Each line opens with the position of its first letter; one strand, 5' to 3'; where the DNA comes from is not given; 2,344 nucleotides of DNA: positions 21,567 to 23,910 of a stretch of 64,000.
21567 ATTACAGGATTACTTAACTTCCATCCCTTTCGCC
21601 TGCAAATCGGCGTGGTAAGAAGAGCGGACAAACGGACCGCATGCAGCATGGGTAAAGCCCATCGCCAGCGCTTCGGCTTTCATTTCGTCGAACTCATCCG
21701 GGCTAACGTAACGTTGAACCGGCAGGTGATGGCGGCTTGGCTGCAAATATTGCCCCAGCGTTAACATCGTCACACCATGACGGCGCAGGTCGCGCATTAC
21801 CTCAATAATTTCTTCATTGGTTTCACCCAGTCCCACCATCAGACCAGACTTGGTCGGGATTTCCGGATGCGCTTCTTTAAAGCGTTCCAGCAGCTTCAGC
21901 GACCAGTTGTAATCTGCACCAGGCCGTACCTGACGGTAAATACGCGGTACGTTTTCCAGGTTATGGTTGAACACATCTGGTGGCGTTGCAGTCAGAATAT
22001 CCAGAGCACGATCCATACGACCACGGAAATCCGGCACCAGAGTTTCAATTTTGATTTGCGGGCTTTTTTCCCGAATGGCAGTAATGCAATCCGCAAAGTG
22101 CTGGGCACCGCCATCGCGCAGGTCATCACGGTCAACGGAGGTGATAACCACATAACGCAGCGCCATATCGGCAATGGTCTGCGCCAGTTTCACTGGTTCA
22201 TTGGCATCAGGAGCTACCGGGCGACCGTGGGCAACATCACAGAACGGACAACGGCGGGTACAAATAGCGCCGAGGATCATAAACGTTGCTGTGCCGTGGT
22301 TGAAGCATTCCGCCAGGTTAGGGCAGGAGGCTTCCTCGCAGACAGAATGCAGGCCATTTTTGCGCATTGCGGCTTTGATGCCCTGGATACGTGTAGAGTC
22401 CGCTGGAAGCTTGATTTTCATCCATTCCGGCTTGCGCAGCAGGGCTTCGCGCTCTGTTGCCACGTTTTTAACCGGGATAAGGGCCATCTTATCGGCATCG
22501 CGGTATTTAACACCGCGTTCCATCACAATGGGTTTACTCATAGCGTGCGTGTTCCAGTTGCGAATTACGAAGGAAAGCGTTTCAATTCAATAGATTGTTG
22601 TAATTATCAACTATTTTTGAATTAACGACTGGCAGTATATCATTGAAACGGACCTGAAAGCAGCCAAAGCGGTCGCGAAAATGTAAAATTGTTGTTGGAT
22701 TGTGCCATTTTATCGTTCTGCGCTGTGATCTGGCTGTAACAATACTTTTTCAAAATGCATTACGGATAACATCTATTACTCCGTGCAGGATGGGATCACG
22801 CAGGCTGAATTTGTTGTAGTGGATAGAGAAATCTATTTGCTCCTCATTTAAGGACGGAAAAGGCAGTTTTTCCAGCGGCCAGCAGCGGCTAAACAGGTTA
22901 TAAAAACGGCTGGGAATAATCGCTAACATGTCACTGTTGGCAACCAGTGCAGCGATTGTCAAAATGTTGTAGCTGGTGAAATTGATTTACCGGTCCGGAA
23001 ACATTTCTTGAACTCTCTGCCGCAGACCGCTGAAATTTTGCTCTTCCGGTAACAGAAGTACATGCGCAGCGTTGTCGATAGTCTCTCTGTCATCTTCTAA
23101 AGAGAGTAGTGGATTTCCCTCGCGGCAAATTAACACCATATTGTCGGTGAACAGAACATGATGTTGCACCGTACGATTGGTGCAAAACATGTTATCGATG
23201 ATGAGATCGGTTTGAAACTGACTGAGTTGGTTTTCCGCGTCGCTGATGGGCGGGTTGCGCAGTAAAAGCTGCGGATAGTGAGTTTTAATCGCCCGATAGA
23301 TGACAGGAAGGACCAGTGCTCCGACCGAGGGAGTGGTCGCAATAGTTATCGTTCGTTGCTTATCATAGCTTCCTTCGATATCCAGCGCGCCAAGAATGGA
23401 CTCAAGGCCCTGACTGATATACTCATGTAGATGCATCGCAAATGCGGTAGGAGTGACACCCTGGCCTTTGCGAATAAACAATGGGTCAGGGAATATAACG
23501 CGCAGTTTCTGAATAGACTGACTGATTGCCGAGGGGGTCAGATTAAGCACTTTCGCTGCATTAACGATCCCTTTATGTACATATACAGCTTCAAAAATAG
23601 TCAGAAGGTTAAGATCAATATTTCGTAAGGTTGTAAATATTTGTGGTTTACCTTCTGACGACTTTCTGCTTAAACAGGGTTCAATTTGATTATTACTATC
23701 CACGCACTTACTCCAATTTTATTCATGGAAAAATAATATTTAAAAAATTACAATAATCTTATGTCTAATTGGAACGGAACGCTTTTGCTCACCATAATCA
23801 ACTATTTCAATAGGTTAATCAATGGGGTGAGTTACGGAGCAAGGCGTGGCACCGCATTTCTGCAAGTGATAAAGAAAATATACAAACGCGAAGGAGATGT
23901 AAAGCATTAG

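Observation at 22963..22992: In-frame TAA splits the LysR-type regulator ybeF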

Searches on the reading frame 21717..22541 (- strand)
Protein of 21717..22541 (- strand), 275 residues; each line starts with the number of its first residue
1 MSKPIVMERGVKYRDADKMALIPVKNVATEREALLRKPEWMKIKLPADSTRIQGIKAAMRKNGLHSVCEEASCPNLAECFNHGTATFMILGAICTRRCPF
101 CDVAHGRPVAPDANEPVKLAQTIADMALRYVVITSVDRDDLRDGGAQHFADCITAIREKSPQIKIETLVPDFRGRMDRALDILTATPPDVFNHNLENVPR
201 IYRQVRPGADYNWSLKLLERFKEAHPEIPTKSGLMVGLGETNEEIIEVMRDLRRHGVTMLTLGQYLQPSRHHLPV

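Call 44: find_encoding_contigs(protein=window:21906-22541:-, flank=1000, max_places=10)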
Protein seq(212 aa) (212 aa): 24 contigs read that carry it; 10 places shown.
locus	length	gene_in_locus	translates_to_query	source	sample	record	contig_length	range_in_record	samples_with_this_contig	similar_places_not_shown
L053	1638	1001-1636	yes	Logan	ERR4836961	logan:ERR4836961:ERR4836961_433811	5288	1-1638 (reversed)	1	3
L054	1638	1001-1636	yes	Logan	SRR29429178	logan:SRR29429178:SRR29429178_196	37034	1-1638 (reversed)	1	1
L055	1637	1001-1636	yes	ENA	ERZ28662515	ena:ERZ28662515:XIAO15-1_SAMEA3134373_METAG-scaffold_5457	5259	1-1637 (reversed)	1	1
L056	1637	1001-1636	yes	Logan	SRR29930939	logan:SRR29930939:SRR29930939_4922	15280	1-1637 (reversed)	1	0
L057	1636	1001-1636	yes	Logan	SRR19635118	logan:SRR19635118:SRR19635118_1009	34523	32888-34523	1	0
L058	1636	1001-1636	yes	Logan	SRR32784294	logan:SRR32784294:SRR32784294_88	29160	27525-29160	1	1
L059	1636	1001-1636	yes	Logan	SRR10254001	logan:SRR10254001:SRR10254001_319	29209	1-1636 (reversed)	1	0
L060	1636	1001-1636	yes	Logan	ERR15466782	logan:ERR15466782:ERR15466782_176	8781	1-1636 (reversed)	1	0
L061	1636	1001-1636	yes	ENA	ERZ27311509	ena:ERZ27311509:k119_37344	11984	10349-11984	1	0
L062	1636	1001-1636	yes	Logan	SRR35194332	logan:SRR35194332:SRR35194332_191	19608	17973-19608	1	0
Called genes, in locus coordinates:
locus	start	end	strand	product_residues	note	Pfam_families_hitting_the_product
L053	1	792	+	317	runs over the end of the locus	PF00126:HTH_1, PF03466:LysR_substrate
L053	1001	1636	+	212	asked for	PF16881:LIAS_N (weak), PF04055:Radical_SAM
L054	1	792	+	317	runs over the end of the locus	PF00126:HTH_1, PF03466:LysR_substrate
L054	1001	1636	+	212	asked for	PF16881:LIAS_N (weak), PF04055:Radical_SAM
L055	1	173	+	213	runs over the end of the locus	PF21948:LplA-B_cat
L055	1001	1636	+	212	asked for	PF16881:LIAS_N (weak), PF04055:Radical_SAM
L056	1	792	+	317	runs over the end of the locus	PF00126:HTH_1, PF03466:LysR_substrate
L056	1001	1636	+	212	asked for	PF16881:LIAS_N (weak), PF04055:Radical_SAM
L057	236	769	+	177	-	-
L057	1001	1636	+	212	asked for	PF16881:LIAS_N (weak), PF04055:Radical_SAM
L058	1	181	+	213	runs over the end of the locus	PF21948:LplA-B_cat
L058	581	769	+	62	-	-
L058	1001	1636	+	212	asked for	PF16881:LIAS_N (weak), PF04055:Radical_SAM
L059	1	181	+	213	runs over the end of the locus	PF21948:LplA-B_cat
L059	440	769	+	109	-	-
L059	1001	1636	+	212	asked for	PF16881:LIAS_N (weak), PF04055:Radical_SAM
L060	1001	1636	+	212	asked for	PF16881:LIAS_N (weak), PF04055:Radical_SAM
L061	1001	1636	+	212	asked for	PF16881:LIAS_N (weak), PF04055:Radical_SAM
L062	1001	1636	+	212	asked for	PF16881:LIAS_N (weak), PF04055:Radical_SAM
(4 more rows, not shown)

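Call 45: find_encoding_contigs(protein=window:21753-22541:-, flank=1000, max_places=10)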
Protein seq(263 aa) (263 aa): 24 contigs read that carry it; 8 places shown.
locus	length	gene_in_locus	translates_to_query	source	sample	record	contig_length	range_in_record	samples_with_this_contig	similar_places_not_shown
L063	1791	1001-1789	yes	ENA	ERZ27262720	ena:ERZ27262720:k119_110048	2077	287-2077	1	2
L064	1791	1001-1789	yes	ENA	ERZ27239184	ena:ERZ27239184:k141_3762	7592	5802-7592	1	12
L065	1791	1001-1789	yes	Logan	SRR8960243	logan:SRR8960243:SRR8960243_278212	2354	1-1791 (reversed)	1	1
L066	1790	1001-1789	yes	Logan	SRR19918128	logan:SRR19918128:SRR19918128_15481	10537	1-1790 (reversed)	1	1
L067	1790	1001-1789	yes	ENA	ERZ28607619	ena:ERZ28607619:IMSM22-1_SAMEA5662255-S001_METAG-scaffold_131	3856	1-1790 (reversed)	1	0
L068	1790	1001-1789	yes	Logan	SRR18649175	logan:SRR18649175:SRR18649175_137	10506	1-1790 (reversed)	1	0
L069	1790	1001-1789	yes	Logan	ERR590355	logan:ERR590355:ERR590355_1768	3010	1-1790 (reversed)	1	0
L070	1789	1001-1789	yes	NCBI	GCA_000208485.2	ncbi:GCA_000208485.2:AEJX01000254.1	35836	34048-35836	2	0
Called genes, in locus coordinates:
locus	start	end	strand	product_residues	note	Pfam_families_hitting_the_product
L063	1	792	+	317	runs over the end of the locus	PF00126:HTH_1, PF03466:LysR_substrate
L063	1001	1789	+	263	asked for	PF16881:LIAS_N (weak), PF04055:Radical_SAM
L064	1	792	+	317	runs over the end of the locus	PF00126:HTH_1, PF03466:LysR_substrate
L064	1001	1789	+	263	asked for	PF16881:LIAS_N (weak), PF04055:Radical_SAM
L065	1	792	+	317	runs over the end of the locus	PF00126:HTH_1, PF03466:LysR_substrate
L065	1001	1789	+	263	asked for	PF16881:LIAS_N (weak), PF04055:Radical_SAM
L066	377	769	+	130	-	-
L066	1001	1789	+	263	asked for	PF16881:LIAS_N (weak), PF04055:Radical_SAM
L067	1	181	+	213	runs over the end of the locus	PF21948:LplA-B_cat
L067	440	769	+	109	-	-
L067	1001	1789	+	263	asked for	PF16881:LIAS_N (weak), PF04055:Radical_SAM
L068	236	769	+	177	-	-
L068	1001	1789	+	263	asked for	PF16881:LIAS_N (weak), PF04055:Radical_SAM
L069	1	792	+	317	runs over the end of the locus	PF00126:HTH_1, PF03466:LysR_substrate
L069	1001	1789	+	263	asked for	PF16881:LIAS_N (weak), PF04055:Radical_SAM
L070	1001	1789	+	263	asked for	PF16881:LIAS_N (weak), PF04055:Radical_SAM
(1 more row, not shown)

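Call 46: find_encoding_contigs(protein=window:21717-22541:-, flank=1000, max_places=10)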
Protein seq(275 aa) (275 aa): 25 contigs read that carry it; 10 places shown.
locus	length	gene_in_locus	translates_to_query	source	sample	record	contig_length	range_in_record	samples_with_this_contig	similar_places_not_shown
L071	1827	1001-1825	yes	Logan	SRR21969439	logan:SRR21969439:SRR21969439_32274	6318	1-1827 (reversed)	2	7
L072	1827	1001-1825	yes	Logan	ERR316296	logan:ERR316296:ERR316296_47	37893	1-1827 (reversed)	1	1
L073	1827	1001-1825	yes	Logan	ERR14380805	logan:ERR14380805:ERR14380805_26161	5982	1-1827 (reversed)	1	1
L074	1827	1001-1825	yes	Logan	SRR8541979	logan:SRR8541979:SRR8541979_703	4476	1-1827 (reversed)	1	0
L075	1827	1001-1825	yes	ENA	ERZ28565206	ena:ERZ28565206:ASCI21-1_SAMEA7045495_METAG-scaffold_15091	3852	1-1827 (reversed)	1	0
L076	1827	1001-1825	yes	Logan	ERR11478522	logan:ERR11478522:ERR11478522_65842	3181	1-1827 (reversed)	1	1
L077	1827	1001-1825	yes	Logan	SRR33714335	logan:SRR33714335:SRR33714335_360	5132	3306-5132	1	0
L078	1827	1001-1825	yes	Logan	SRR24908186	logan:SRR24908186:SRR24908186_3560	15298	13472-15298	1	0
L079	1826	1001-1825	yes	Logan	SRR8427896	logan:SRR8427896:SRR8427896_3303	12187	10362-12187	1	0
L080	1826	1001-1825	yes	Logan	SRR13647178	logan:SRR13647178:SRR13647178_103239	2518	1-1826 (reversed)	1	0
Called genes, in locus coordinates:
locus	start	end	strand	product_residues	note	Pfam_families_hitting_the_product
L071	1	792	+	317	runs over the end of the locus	PF00126:HTH_1, PF03466:LysR_substrate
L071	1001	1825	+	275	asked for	?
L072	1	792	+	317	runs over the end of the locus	PF00126:HTH_1, PF03466:LysR_substrate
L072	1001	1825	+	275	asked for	?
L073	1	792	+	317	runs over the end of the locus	PF00126:HTH_1, PF03466:LysR_substrate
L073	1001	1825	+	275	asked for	?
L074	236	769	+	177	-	-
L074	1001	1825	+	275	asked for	?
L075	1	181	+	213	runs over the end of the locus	PF21948:LplA-B_cat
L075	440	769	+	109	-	-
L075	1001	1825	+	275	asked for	?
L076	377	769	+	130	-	-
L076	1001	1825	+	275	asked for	?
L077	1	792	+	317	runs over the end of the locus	PF00126:HTH_1, PF03466:LysR_substrate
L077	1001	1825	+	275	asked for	?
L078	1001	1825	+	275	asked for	?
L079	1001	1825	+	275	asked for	?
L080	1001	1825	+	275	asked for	?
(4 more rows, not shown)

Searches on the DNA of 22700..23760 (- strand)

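Call 4: search_dna_similar(query=window:22700-23760:-, collection=ecoli_genomes, mode=near, max_rows=40, rows=spread)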
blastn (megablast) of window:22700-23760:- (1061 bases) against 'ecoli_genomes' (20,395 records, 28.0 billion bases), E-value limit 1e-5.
Records with a match: 5424; places in all: 5439; records where one place covers at least 80% of the query: 4368.
Genomes with a match: 5424 of 5426; with a place that covers at least 80% of the query: 4368. Places per genome that has any: lowest 1, median 1, highest 3. On chromosomes: 5437 places; on plasmids: 2.
Best place of each record, by identity: >=99% 3172; 95-99% 2174; 90-95% 78.
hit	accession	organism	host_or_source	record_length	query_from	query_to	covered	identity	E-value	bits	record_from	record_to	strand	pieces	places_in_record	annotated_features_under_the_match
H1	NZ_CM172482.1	Escherichia coli strain GZ2408P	Columba livia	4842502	1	1061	100%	99.9%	0e+0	1971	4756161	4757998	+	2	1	YbeF family transcriptional regulator (x2) | IS1-like element IS1X2 family transposase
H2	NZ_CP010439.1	Escherichia coli K-12 strain K-12 MG1655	not applicable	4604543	1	1061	100%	99.9%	0e+0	1954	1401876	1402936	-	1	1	ybeF: YbeF family transcriptional regulator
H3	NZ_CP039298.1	Escherichia coli strain PigCaeca_1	pig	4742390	1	1061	100%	99.9%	0e+0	1954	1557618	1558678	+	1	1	ybeF: YbeF family transcriptional regulator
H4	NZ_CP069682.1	Escherichia coli O176:H45 strain MIN9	Homo sapiens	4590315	1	1061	100%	99.9%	0e+0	1954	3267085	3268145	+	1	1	ybeF: YbeF family transcriptional regulator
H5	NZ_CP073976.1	Escherichia coli strain MB20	Poultry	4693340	1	1061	100%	99.9%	0e+0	1954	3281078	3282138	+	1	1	ybeF: YbeF family transcriptional regulator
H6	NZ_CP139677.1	Escherichia coli strain TP6-1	Homo sapiens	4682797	1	1061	100%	99.9%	0e+0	1954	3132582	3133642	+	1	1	ybeF: YbeF family transcriptional regulator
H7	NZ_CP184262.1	Escherichia coli strain H32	Homo sapiens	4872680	1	1061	100%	99.9%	0e+0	1954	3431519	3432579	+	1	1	ybeF: YbeF family transcriptional regulator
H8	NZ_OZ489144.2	Escherichia coli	-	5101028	1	1061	100%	99.9%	0e+0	1954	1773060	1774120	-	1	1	ybeF: YbeF family transcriptional regulator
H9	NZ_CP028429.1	Escherichia coli strain RM9131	Bos taurus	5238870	1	1061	100%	99.8%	0e+0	1949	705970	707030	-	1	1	ybeF: YbeF family transcriptional regulator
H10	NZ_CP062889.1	Escherichia coli O100:H21 strain Res13-Lact-ER07-18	Sus scrofa domesticus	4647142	1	1061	100%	99.8%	0e+0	1949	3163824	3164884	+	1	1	ybeF: YbeF family transcriptional regulator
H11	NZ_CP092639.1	Escherichia coli strain HS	-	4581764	1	1061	100%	99.8%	0e+0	1949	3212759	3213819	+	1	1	ybeF: YbeF family transcriptional regulator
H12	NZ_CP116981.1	Escherichia coli strain E6474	Sus scrofa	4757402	1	1061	100%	99.8%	0e+0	1949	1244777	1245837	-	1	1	ybeF: YbeF family transcriptional regulator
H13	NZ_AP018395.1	Escherichia coli strain TOK-001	Homo sapiens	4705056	1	1061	100%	99.8%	0e+0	1949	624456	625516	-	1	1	ybeF: YbeF family transcriptional regulator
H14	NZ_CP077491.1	Escherichia coli O111:H11 strain 88-19539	bovine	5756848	1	1061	100%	99.8%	0e+0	1949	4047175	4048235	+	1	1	ybeF: YbeF family transcriptional regulator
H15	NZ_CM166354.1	Escherichia coli strain CH468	Homo sapiens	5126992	1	1061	100%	99.8%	0e+0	1949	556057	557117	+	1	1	ybeF: YbeF family transcriptional regulator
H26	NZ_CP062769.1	Escherichia coli O157:H7 strain Z852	Bovine Faeces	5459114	1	1061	100%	98.2%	0e+0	1855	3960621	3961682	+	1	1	ybeF: YbeF family transcriptional regulator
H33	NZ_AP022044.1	Escherichia coli strain WP4-S17-ESBL-03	-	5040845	1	1061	63%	95.2%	0e+0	1060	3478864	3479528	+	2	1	YbeF family transcriptional regulator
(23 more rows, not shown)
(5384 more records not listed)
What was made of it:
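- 1,056 of 5,424 complete genomes cover less than 80% of the ybeF query (call 4). One genome has an IS1 insertion in ybeF (H1, call 4).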

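Call 5: get_annotated_region(hit=H2, flank=1500)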
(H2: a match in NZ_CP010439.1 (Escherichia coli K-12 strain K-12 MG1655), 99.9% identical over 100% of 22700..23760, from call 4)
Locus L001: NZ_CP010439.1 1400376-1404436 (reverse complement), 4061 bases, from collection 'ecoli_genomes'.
description: Escherichia coli K-12 strain K-12 MG1655 chromosome, complete genome
organism: Escherichia coli K-12 strain K-12 MG1655 (NCBI taxid 83333)
replicon: chromosome; assembly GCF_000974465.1
host: -; source: not applicable; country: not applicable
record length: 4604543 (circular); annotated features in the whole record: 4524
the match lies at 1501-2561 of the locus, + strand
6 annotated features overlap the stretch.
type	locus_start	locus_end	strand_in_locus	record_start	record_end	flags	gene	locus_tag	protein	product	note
CDS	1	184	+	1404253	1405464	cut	dacA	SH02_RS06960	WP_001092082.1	D-alanyl-D-alanine carboxypeptidase DacA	-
CDS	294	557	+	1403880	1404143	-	ybeD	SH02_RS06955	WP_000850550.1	DUF493 family protein YbeD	-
CDS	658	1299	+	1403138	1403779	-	lipB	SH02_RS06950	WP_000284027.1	lipoyl(octanoyl) transferase LipB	-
CDS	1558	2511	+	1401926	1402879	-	ybeF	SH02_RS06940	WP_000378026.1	YbeF family transcriptional regulator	-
CDS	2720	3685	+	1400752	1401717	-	lipA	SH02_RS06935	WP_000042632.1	lipoyl synthase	-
CDS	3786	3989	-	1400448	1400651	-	tatE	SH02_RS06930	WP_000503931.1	twin-arginine translocase subunit TatE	-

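Call 6: get_annotated_region(hit=H3, flank=200)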
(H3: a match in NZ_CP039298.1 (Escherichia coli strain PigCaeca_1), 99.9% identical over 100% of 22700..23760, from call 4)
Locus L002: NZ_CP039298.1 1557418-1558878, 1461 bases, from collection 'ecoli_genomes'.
description: Escherichia coli strain PigCaeca_1 chromosome, complete genome
organism: Escherichia coli strain PigCaeca_1 (NCBI taxid 562)
replicon: chromosome; assembly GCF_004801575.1
host: pig; source: feces; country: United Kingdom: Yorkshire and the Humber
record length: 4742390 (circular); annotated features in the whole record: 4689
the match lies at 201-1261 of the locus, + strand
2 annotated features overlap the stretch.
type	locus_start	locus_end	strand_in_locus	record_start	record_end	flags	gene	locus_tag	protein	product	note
CDS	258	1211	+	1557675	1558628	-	ybeF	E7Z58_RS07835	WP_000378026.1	YbeF family transcriptional regulator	-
CDS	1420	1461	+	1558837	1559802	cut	lipA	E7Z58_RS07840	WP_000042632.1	lipoyl synthase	-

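Call 7: get_annotated_region(hit=H26, flank=200)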
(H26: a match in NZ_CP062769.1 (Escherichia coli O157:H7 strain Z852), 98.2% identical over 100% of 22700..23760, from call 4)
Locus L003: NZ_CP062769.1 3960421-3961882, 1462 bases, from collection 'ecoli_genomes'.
description: Escherichia coli O157:H7 strain Z852 chromosome, complete genome
organism: Escherichia coli O157:H7 strain Z852 (NCBI taxid 83334)
replicon: chromosome; assembly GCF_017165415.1
host: -; source: Bovine Faeces; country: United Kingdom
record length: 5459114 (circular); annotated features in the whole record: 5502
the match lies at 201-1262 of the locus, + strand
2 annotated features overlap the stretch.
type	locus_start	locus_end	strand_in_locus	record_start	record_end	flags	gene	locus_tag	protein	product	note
CDS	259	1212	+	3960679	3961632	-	ybeF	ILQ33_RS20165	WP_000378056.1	YbeF family transcriptional regulator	-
CDS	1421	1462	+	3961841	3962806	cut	lipA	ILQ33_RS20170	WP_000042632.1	lipoyl synthase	-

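Call 8: get_annotated_region(hit=H33, flank=1500)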
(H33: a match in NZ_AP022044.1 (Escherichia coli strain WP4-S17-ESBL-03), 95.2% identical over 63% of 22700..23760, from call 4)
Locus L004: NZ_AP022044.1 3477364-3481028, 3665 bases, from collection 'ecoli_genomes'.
description: Escherichia coli strain WP4-S17-ESBL-03 chromosome, complete genome
organism: Escherichia coli strain WP4-S17-ESBL-03 (NCBI taxid 562)
replicon: chromosome; assembly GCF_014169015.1
host: -; source: -; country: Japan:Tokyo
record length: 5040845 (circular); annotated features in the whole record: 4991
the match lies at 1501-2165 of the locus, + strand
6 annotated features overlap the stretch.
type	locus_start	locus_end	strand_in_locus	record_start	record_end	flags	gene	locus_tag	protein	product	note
CDS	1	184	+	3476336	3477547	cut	dacA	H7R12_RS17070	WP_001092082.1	D-alanyl-D-alanine carboxypeptidase DacA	-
CDS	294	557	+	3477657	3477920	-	ybeD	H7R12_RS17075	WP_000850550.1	DUF493 family protein YbeD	-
CDS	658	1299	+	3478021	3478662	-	lipB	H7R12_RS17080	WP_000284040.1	lipoyl(octanoyl) transferase LipB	-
CDS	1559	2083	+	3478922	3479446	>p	-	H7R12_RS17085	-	YbeF family transcriptional regulator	frameshifted; incomplete; partial in the middle of a contig; missing C-terminus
CDS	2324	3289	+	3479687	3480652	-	lipA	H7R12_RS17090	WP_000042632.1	lipoyl synthase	-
CDS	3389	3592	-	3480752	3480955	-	tatE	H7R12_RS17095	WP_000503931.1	twin-arginine translocase subunit TatE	-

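Call 10: search_dna_similar(query=window:22959-23019:-, collection=ecoli_genomes, mode=near, max_rows=15)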
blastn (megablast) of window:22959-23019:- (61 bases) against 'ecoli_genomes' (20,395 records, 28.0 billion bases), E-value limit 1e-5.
Records with a match: 3205; places in all: 3213; records where one place covers at least 80% of the query: 3205.
Genomes with a match: 3205 of 5426; with a place that covers at least 80% of the query: 3205. Places per genome that has any: lowest 1, median 1, highest 2. On chromosomes: 3211 places; on plasmids: 2.
Best place of each record, by identity: 95-99% 3205.
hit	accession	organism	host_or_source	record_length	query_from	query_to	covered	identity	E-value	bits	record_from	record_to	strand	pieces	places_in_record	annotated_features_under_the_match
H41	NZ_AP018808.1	Escherichia coli strain E2865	Bos taurus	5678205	1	61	100%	98.4%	2e-21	108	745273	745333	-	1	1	ybeF: YbeF family transcriptional regulator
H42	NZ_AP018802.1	Escherichia coli strain E2863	Bos taurus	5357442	1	61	100%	98.4%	2e-21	108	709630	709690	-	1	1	ybeF: YbeF family transcriptional regulator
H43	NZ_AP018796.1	Escherichia coli strain E2855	Bos taurus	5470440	1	61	100%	98.4%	2e-21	108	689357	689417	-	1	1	ybeF: YbeF family transcriptional regulator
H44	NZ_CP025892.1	Escherichia coli strain 503025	Homo sapiens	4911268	1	61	100%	98.4%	2e-21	108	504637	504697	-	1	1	ybeF: YbeF family transcriptional regulator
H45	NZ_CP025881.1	Escherichia coli strain 503440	Homo sapiens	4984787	1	61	100%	98.4%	2e-21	108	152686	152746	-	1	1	ybeF: YbeF family transcriptional regulator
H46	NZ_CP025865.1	Escherichia coli strain 504211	Homo sapiens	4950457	1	61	100%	98.4%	2e-21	108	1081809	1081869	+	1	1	ybeF: YbeF family transcriptional regulator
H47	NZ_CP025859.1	Escherichia coli strain 504239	Homo sapiens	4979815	1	61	100%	98.4%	2e-21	108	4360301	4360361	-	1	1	ybeF: YbeF family transcriptional regulator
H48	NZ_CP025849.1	Escherichia coli strain 600468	Homo sapiens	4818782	1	61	100%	98.4%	2e-21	108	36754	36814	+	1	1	ybeF: YbeF family transcriptional regulator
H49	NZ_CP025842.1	Escherichia coli strain 720632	Homo sapiens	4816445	1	61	100%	98.4%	2e-21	108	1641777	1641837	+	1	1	ybeF: YbeF family transcriptional regulator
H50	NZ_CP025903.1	Escherichia coli strain 300709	Homo sapiens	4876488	1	61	100%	98.4%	2e-21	108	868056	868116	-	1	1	ybeF: YbeF family transcriptional regulator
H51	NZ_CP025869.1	Escherichia coli strain 503829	Homo sapiens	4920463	1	61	100%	98.4%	2e-21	108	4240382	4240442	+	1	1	ybeF: YbeF family transcriptional regulator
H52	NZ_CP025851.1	Escherichia coli strain 510016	Homo sapiens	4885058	1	61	100%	98.4%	2e-21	108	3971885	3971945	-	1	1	ybeF: YbeF family transcriptional regulator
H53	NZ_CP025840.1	Escherichia coli strain 214-4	Homo sapiens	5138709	1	61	100%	98.4%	2e-21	108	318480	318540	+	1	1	ybeF: YbeF family transcriptional regulator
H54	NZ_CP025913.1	Escherichia coli strain 203740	Homo sapiens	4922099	1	61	100%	98.4%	2e-21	108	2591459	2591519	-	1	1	ybeF: YbeF family transcriptional regulator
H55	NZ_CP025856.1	Escherichia coli strain 504838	Homo sapiens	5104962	1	61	100%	98.4%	2e-21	108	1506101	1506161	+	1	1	ybeF: YbeF family transcriptional regulator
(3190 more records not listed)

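Call 12: search_dna_similar(query=window:22973-23005:-, collection=ecoli_genomes, mode=near, max_evalue=10, max_rows=15)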
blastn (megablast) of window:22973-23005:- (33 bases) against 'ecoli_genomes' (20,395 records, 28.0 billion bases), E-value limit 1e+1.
No match.
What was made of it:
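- On Pseudogene by nonsense mutation: No complete genome has the TAA (calls 10, 12).
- No complete RefSeq genome carries the allele (calls 10, 12).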
